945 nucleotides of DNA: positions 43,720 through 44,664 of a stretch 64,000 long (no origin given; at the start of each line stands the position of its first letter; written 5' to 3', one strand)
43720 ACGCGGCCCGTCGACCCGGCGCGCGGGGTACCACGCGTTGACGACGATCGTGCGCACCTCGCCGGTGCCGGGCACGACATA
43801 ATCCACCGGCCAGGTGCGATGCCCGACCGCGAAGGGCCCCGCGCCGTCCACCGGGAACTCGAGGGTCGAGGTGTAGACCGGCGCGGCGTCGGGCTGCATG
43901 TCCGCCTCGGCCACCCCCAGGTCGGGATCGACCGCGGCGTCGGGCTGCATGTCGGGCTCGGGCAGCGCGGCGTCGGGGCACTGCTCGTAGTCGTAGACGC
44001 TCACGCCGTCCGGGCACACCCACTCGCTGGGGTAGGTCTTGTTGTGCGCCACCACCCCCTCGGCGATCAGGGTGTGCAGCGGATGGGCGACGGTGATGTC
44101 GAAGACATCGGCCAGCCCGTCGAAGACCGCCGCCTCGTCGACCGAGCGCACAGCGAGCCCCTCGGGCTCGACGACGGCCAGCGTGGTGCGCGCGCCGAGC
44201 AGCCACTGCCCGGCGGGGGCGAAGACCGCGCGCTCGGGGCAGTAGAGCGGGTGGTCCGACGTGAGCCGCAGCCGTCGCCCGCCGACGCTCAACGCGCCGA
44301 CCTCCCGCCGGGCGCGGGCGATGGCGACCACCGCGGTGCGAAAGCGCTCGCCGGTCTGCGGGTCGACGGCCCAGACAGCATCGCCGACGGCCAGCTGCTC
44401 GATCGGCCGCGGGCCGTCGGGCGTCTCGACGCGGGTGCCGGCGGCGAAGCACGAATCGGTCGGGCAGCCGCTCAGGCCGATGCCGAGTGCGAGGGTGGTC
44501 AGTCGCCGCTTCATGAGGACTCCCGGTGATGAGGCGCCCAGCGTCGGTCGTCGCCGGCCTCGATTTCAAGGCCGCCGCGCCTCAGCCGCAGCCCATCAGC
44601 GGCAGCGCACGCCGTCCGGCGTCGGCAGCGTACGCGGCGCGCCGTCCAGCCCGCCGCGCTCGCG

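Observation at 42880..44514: Lipoprotein with an N-terminal Hint (bacterial intein-like) domain fused to an alpha/beta hydrolase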

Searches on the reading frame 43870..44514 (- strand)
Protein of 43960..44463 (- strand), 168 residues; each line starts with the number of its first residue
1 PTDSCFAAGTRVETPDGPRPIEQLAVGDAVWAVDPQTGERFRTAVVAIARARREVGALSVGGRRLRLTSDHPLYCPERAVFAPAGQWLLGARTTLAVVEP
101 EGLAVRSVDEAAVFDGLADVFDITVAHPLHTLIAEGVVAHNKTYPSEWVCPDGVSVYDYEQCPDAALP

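Call 9: find_homologous_proteins(query=window:43960-44463:-, max_evalue=0.001)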
Query window:43960-44463:- (168 aa): 1 proteins with E <= 0.001 among 426 candidates.
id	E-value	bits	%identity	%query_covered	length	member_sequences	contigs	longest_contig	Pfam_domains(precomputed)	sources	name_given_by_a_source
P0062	9.4e-28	116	47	85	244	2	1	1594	PF07591.16,PF13403.12,PF14890.12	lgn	-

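Call 17: find_encoding_contigs(protein=P0062, flank=5000, max_places=3)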
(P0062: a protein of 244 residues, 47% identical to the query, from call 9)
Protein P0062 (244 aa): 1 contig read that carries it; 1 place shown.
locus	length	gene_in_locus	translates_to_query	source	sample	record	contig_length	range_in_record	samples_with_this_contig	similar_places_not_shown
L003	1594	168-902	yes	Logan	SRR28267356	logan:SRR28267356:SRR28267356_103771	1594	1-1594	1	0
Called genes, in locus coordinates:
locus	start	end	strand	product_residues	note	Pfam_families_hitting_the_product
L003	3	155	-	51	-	?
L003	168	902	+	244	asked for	PF13403:Hint_2 (weak), PF07591:PT-HINT (weak), PF14890:Intein_splicing (faint)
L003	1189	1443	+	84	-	PF09720:Unstab_antitox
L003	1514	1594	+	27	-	?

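Call 19: search_protein_representatives(protein=window:43960-44463:-)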
Query: 168 residues. Proteins with E-value up to 0.001 (for the whole library): 4229; up to 1e-10: 547; up to 1e-30: 49. The best 150 are listed.
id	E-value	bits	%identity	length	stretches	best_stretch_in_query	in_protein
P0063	1.4e-69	250.1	42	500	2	2-162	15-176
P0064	2.1e-59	217.0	43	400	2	4-152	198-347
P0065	1.6e-57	210.9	39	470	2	4-147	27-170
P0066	5.6e-46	173.3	52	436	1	2-164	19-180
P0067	3.2e-41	157.8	32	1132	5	4-142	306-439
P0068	2.9e-40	154.7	51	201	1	3-158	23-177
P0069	3.2e-40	154.6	46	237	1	1-163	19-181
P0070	5.7e-40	153.7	51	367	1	4-159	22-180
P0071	6.7e-40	153.5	51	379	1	3-153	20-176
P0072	8.5e-40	153.2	36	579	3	3-149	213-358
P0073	2.1e-39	151.9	39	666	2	1-144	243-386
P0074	6.7e-39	150.3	42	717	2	3-146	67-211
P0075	7.7e-39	150.1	36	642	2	1-143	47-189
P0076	1.2e-38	149.5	54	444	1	4-143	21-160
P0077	2.0e-38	148.7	55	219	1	5-145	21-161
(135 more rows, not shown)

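Call 24: search_protein_families(library=pfam, alignment_id=A3, max_evalue=0.01)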
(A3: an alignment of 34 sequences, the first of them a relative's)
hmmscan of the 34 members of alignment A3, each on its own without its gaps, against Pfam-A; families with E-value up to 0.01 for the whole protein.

A. member 1, P0066 (436 aa): 3 families
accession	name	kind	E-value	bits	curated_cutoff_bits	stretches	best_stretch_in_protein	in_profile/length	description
PF14890.11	Intein_splicing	-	2.2e-05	24.7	35.8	1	34-158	77-155/155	Intein splicing domain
PF13403.11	Hint_2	-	3.3e-05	24.7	28.4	1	22-53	2-33/147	Hint domain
PF07591.16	PT-HINT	-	0.0011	19.6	27.7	1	29-158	2-136/137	Pretoxin HINT domain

B. families by the number of members that match (of 34 scanned): 6 families
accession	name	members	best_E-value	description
PF13403.11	Hint_2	34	4.9e-09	Hint domain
PF14890.11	Intein_splicing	29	2.4e-19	Intein splicing domain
PF07591.16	PT-HINT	23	3.7e-13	Pretoxin HINT domain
PF01079.26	Hint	8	3.2e-05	Hint module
PF16919.11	PknG_rubred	1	0.0054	Protein kinase G rubredoxin domain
PF14623.11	Vint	1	0.0082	Hint-domain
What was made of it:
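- On PT-HINT polymorphic toxin: Of 34 relatives, 23 hit it, with a best E of 3.7e-13 (call 24).
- Closest known: Pretoxin HINT. Same: Of 34 family members scanned, 23 hit PF07591 (call 24).
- Tried and rejected: None was detected by Pfam in 34 proteins (call 24).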

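Call 28: find_homologous_proteins(query=A4, max_evalue=1e-10)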
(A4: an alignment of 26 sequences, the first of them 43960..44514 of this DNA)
Query A4 (26 sequences) (185 aa, profile of the alignment): 104 proteins with E <= 1e-10 among 8000 candidates.
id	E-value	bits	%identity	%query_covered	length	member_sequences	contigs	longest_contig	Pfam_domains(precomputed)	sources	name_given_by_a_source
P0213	1.8e-81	290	46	97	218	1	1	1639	PF07591.16,PF13403.12,PF14890.12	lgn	-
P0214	2.5e-80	287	49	97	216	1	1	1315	PF07591.16,PF13403.12,PF14890.12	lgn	-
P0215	5.9e-78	279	42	97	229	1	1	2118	PF07591.16,PF14890.12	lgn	-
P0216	1.4e-77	278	46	92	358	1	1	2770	PF13403.12,PF14890.12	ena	-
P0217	1.1e-76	275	43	97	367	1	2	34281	-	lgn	-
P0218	1.4e-76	274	47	86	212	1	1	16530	PF13403.12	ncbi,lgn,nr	ncbi:MAG: extracellular repeat protein [Myxococcaceae bacterium]|nr:extracellular repeat protein [My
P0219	1.8e-75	271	49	95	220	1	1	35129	PF07591.16,PF13403.12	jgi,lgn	jgi:hypothetical protein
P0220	2.3e-75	271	45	88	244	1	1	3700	PF07591.16,PF13403.12,PF14890.12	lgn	-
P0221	3.0e-75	270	45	99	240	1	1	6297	PF14890.12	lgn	-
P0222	6.5e-75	269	45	87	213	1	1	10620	PF13403.12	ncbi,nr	ncbi:MAG: hypothetical protein JNK82_13620 [Myxococcaceae bacterium]|nr:hypothetical protein [Myxoco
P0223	1.9e-74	268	49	95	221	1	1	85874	PF07591.16,PF13403.12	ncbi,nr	ncbi:MAG: Hint domain-containing protein [Myxococcaceae bacterium]|nr:Hint domain-containing protein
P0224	2.1e-74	267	47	95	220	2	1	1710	PF13403.12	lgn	-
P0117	2.1e-74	267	44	88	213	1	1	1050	PF13403.12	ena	-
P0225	3.4e-74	267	48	81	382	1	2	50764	PF13403.12,PF14890.12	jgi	jgi:hypothetical protein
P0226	4.2e-74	266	51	86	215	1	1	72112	PF07591.16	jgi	-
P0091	1.3e-71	258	49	85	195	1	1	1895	PF07591.16,PF13403.12,PF14890.12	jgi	jgi:hypothetical protein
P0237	1.5e-69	252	47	90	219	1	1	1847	PF07591.16,PF13403.12,PF14890.12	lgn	-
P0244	7.6e-67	243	42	91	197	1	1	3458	PF07591.16,PF13403.12,PF14890.12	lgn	-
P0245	9.5e-67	242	44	96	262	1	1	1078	PF07591.16,PF14890.12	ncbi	-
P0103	1.6e-66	242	47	85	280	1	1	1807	PF07591.16,PF14890.12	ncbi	-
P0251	3.3e-64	234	42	85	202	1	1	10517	PF07591.16,PF13403.12,PF14890.12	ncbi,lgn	-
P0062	1.1e-62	229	46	84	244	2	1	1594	PF07591.16,PF13403.12,PF14890.12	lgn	-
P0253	5.1e-62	227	46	86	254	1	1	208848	PF07591.16,PF13403.12,PF14890.12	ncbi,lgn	ncbi:MAG: Hint domain-containing protein [Myxococcota bacterium]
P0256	3.3e-61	224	47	80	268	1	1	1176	PF07591.16,PF13403.12,PF14890.12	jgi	jgi:hypothetical protein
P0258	5.1e-61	224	46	77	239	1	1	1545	PF07591.16,PF13403.12,PF14890.12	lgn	-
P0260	2.6e-59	218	48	88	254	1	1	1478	PF07591.16,PF13403.12,PF14890.12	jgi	jgi:hypothetical protein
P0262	8.9e-58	213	45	85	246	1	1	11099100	PF07591.16,PF13403.12,PF14890.12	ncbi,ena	-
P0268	3.7e-50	188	35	83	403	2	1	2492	PF07591.16,PF14623.12,PF01079.26,PF13403.12,PF14890.12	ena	-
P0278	3.0e-44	169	30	76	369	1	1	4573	PF07591.16,PF01079.26,PF13403.12,PF14890.12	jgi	jgi:hypothetical protein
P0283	3.0e-29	120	40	83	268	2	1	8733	PF07591.16,PF01079.26,PF13403.12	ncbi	-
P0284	1.7e-27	114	36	80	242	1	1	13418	PF07591.16,PF01079.26,PF13403.12,PF14890.12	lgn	-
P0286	3.4e-21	94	35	77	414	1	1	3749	PF07591.16,PF13403.12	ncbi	-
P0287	7.1e-21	92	37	75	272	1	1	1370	PF07591.16,PF07044.18,PF13403.12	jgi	-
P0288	6.7e-20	89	32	75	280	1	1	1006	PF07591.16,PF13403.12,PF14890.12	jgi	jgi:hypothetical protein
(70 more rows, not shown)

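Call 29: find_related_loci(query=A4, collection=genome_contigs, flank=6000)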
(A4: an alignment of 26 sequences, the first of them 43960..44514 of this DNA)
Query A4 (185 aa) in genome_contigs; peptide patterns used: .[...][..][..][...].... (x = any residue, [..] = any of these).
384 stretches matched a pattern; 246 encode a relative of the query (tblastn E <= 1e-3); the best 80 are kept; 79 distinct loci.
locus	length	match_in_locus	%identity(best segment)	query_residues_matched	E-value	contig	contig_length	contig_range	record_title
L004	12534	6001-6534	53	1-179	1e-55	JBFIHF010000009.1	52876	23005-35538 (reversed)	MAG: Bradymonadaceae bacterium isolate Mix_sand11.2021.09.Z.14 k141_275653_length_52876_cov_40.3576, whole genome shotgu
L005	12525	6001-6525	49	1-176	6e-45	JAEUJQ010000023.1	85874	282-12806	MAG: Myxococcaceae bacterium isolate new MAG-73 k141_36224, whole genome shotgun sequence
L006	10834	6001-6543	47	1-180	2e-42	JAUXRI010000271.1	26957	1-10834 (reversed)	MAG: Myxococcales bacterium isolate C12_maxbin.062_sub C12_k141_155059, whole genome shotgun sequence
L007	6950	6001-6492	46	1-161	2e-42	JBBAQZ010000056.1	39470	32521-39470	MAG: Myxococcaceae bacterium isolate EUL_206 ctg56-EUL_206, whole genome shotgun sequence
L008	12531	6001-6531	47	1-179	1e-40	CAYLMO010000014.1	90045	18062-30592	MAG TPA_asm: uncultured Bradymonadales bacterium isolate SRP321284_co1_300 genome assembly, contig: NODE_259_length_9004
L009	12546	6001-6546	45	2-182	1e-40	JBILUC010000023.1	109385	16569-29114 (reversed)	MAG: Archangium sp. isolate ME2018-07-27_3300044621_group8_bin65 Rohwer_bin1477_scaffold_61_c1, whole genome shotgun seq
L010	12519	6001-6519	46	1-179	1e-40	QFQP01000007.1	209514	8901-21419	MAG: Archangium gephyra isolate S2_003_000_R2_14 S2_003_000_R2_scaffold_39, whole genome shotgun sequence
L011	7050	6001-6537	46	7-183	1e-40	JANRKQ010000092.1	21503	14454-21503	MAG: Myxococcaceae bacterium isolate bins.245 k141_2470964, whole genome shotgun sequence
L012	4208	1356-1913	41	1-179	3e-40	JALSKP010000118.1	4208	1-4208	MAG: Myxococcales bacterium isolate 355-202_metabat1_scaf2bin.002 355-202_scaffold_13410_c1, whole genome shotgun sequen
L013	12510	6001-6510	46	1-170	2e-39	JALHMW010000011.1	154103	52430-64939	MAG: Archangium sp. isolate Bin_47_5 c_000000000680, whole genome shotgun sequence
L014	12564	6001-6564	45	1-172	3e-39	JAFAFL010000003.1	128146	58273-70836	MAG: Proteobacteria bacterium isolate OH_SBlB_171 k127_1544193, whole genome shotgun sequence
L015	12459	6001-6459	48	8-159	7e-39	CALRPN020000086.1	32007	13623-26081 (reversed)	MAG: Archangium gephyra isolate JJ-KV9-13-1-m1-bin299 genome assembly, contig: JJ-KV9-13-C216, whole genome shotgun sequ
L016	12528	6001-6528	44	1-176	9e-39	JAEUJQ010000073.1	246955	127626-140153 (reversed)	MAG: Myxococcaceae bacterium isolate new MAG-73 k141_4080918, whole genome shotgun sequence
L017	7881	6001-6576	45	4-184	5e-39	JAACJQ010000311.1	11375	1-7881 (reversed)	MAG: Archangiaceae bacterium isolate LZH k87_508847, whole genome shotgun sequence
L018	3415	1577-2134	44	8-184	2e-38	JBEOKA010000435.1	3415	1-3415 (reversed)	MAG: Myxococcaceae bacterium isolate mt_II.5 NODE_11790_length_3415_cov_5.116964, whole genome shotgun sequence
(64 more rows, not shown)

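Call 45: predict_structure(alignment_id=A6)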
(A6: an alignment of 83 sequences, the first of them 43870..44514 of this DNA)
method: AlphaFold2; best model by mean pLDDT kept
length: 215 residues; sequences in the alignment: 83
mean_pLDDT: 84.8   pTM: 0.72
mean pLDDT of the five models: 84.8, 84.5, 83.9, 83.9, 83.8
residues with pLDDT >= 90: 136; 70-90: 26; 50-70: 44; < 50: 9
segments of 3 or more residues with pLDDT < 50: 12-17
pLDDT, mean of each block of 10 residues (from residue 1): 62 50 95 98 98 98 95 98 97 97 98 98 98 97 96 92 80 79 60 56 54 50
secondary structure, 60 per line:
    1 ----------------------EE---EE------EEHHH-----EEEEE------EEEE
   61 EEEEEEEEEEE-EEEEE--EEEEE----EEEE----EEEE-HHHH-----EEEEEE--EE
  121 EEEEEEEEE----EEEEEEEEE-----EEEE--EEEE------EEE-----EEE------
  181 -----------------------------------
elements in order: E46-50 E57-71 E73-77 E80-84 E89-92 E97-100 H102-105 E111-116 E119-129 E134-142 E148-151 E154-157 E164-166 E172-174
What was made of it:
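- On HINT superfamily: The AF2 model has pLDDT above 95 over residues 21-160 (call 45).
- Checked: The AlphaFold2 model has pLDDT above 95 for residues 21-160 (call 45).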

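Call 47: fold_search(model_id=the predicted structure, library=pdb)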
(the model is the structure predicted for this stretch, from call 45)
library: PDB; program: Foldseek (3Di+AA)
matches with E <= 10: 328; with E <= 0.001: 63
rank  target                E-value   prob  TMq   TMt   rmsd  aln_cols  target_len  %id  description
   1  2lwy_MODEL_1_A        1.1e-09  1.00  0.54  0.81   2.8       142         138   28  Solution Structure of Bacterial Intein-Like domain from Clostridium thermocellum (released 2013-05-08)
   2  6tmm_BBB              1.1e-09  1.00  0.54  0.73   3.9       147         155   19  BIL2 domain from T.thermophila BUBL1 locus (C1A-N143A) (released 2020-12-16)
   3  6y75_A                1.1e-09  1.00  0.54  0.74   3.6       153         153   19  BIL2 domain from T.thermophila BUBL1 locus (C1A-N143A) (released 2021-02-03)
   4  6y75_B                1.2e-09  1.00  0.54  0.76   3.6       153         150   19  BIL2 domain from T.thermophila BUBL1 locus (C1A-N143A) (released 2021-02-03)
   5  6tmm_AAA              1.9e-09  1.00  0.54  0.72   3.7       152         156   19  BIL2 domain from T.thermophila BUBL1 locus (C1A-N143A) (released 2020-12-16)
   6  4o1r                  1.9e-08  1.00  0.57  0.84   1.9       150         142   22  Crystal structure of NpuDnaB intein (released 2014-03-19)
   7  1mi8                  3.2e-08  1.00  0.57  0.84   2.3       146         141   17  2.0 Angstrom crystal structure of a DnaB intein from Synechocystis sp. PCC 6803 (released 2003-08-19)
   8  3ifj_A                5.5e-08  1.00  0.55  0.84   1.9       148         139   28  Crystal structure of Mtu recA intein, splicing domain (released 2009-10-06)
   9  6frh_A                6.1e-08  1.00  0.58  0.76   2.3       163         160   15  Crystal structure of Ssp DnaB Mini-Intein variant M86 (released 2019-01-30)
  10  6riz                  6.4e-08  1.00  0.52  0.84   2.8       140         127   15  Crystal structure of gp41-1 intein (C1A, F65W, D107C) (released 2020-04-29)
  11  6frh_B                7.1e-08  1.00  0.57  0.80   2.8       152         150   15  Crystal structure of Ssp DnaB Mini-Intein variant M86 (released 2019-01-30)
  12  5i0a                  8.8e-08  1.00  0.57  0.84   1.9       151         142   28  RecA mini intein in complex with cisplatin (released 2016-09-21)
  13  6frg                  8.8e-08  1.00  0.56  0.75   3.0       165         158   16  Crystal structure of G-1F mutant of Ssp DnaB Mini-Intein variant M86 (released 2019-01-30)
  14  6fre                  9.8e-08  1.00  0.57  0.77   1.9       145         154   16  Crystal structure of G-1F/H73A mutant of Ssp DnaB Mini-Intein variant M86 (released 2019-01-30)
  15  2in9                  1.3e-07  1.00  0.56  0.84   1.8       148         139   30  crystal structure of Mtu recA intein, splicing domain (released 2007-05-01)
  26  1at0                  5.5e-07  1.00  0.53  0.77   2.5       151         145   18  17-kDA fragment of hedgehog C-terminal autoprocessing domain (released 1997-11-12)
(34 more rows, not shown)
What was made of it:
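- On HINT superfamily: Foldseek gives TM 0.81-0.84 and rmsd 1.8-2.8 A to BIL domains and mini-inteins (call 47).
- Closest known: Tetrahymena BUBL BIL2 domain. Same: It is a top structural match (call 47).
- Closest known: Hedgehog C-terminal autoprocessing. Same: It shares the Hint fold (1at0 is among the hits, call 47).
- Checked: Foldseek top hits are 2lwy, the Tetrahymena BIL2 domain and mini-inteins, with TM 0.81-0.84 and rmsd 1.8-2.8 A (call 47).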

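Call 64: find_encoding_contigs(protein=P0262, flank=6000, max_places=2)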
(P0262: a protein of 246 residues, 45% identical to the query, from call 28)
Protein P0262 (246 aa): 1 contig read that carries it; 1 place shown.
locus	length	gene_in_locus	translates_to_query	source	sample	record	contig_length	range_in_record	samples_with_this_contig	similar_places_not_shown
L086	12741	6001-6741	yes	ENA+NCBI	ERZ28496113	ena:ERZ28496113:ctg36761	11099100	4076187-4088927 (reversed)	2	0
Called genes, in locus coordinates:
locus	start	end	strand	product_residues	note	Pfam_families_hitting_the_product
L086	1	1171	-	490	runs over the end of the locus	PF07992:Pyr_redox_2, PF13450:NAD_binding_8 (weak), PF13738:Pyr_redox_3, PF00743:FMO-like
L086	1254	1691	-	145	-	-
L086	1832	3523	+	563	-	-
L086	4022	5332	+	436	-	-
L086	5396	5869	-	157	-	PF10604:Polyketide_cyc2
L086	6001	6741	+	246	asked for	PF13403:Hint_2 (faint), PF07591:PT-HINT, PF14890:Intein_splicing (faint)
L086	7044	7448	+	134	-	PF00691:OmpA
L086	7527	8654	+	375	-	PF00144:Beta-lactamase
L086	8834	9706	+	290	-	-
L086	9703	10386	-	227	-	-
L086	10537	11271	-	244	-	-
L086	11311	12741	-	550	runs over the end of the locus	PF13517:FG-GAP_3 (faint)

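Call 68: search_protein_families(library=ncbifam, alignment_id=A4, max_evalue=0.01)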
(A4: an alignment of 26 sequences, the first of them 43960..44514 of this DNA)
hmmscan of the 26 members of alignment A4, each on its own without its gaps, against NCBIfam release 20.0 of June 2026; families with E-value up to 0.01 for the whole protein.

A. member 1, window:43960-44514:- (185 aa): 2 families
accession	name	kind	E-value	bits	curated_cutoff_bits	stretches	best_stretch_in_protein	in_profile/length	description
TIGR01443.1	intein_Cterm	domain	0.001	19.3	15.6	1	136-158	1-23/24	intein C-terminal splicing region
TIGR01445.1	intein_Nterm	domain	0.0049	17.8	24.5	0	22-91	1-82/83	intein N-terminal splicing region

B. families by the number of members that match (of 26 scanned): 10 families
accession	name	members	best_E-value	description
TIGR01443.1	intein_Cterm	25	1.9e-07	intein C-terminal splicing region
NF038162.1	RtcB_rel_intein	24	1.1e-08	intein-containing RtcB family protein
NF005852.0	PRK07773.1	21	2.9e-06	replicative DNA helicase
NF038136.1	rSAM_Rv_intein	13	1.8e-06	intein-containing Rv2578c family radical SAM protein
NF007072.0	PRK09519.1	10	1.4e-06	intein-containing recombinase RecA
NF011418.0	PRK14845.1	8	0.00057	translation initiation factor IF-2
TIGR01445.1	intein_Nterm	7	2.1e-05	intein N-terminal splicing region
NF038098.1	GyrA_w_intein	5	0.00011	intein-containing DNA gyrase subunit A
NF006207.0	PRK08332.1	1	0.0032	vitamin B12-dependent ribonucleotide reductase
TIGR03489.1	cas_csp1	1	0.0048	type I-PGING CRISPR-associated protein Cas7/Csp1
